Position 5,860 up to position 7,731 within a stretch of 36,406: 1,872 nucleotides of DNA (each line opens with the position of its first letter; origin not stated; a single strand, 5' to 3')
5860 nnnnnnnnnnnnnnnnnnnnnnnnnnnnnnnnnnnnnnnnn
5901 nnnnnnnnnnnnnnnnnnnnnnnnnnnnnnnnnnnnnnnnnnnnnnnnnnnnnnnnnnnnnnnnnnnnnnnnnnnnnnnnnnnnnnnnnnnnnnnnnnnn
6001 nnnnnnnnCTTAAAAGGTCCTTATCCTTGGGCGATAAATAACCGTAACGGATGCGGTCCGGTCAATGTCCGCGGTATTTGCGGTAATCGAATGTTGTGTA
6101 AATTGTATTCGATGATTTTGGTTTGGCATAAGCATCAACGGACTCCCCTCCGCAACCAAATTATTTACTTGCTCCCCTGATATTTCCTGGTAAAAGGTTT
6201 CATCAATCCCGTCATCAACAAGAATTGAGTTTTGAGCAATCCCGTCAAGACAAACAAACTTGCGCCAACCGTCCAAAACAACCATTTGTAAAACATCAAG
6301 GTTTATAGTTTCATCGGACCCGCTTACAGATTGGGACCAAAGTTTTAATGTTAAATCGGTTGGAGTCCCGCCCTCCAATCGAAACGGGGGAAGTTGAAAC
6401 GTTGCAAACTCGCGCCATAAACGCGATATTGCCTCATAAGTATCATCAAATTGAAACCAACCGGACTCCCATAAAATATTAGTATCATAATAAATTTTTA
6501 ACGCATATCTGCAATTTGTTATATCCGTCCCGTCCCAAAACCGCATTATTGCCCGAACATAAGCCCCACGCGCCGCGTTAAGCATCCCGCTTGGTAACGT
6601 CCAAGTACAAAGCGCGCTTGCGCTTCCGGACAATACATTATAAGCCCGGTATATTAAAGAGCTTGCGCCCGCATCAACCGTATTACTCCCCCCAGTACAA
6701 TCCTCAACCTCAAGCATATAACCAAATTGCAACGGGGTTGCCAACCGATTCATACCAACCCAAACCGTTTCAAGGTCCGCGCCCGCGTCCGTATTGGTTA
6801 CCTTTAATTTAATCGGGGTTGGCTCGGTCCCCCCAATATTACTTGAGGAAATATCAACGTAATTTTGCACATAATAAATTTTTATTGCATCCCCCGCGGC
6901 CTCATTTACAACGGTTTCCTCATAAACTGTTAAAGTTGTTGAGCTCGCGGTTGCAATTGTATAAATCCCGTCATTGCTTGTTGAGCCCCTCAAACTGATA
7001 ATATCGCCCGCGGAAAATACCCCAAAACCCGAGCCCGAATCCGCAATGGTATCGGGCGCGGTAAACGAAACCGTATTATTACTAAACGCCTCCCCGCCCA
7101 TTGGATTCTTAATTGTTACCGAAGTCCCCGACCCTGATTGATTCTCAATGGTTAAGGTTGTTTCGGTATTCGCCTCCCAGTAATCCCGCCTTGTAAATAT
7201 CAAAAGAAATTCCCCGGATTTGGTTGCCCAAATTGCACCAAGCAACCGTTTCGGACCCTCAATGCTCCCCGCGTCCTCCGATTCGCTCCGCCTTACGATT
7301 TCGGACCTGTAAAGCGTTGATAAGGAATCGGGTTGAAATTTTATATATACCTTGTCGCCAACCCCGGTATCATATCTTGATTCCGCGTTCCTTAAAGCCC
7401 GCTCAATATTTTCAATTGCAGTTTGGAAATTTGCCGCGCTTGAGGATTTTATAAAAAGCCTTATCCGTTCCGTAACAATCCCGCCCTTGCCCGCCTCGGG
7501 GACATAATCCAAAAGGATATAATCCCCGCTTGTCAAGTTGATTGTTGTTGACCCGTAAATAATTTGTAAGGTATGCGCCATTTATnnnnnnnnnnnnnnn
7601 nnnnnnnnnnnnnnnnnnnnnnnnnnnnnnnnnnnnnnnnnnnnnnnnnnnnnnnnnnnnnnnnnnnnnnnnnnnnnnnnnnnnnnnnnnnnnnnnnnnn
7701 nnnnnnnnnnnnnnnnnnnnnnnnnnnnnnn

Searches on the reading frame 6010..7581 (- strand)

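Call 7: search_protein_families(library=phrogs, proteins=[window:6010-7581:-], max_evalue=0.001)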
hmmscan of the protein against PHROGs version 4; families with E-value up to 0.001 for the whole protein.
window:6010-7581:- (523 aa): 1 family
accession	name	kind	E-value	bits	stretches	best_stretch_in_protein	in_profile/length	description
phrog_1236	-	head and packaging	4.6e-06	27.5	1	178-235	51-110/177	head protein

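Call 28: search_protein_families(library=pfam, proteins=[window:6010-7581:-], max_evalue=0.01)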
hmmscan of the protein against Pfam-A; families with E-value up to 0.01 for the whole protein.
window:6010-7581:- (523 aa): 0 families
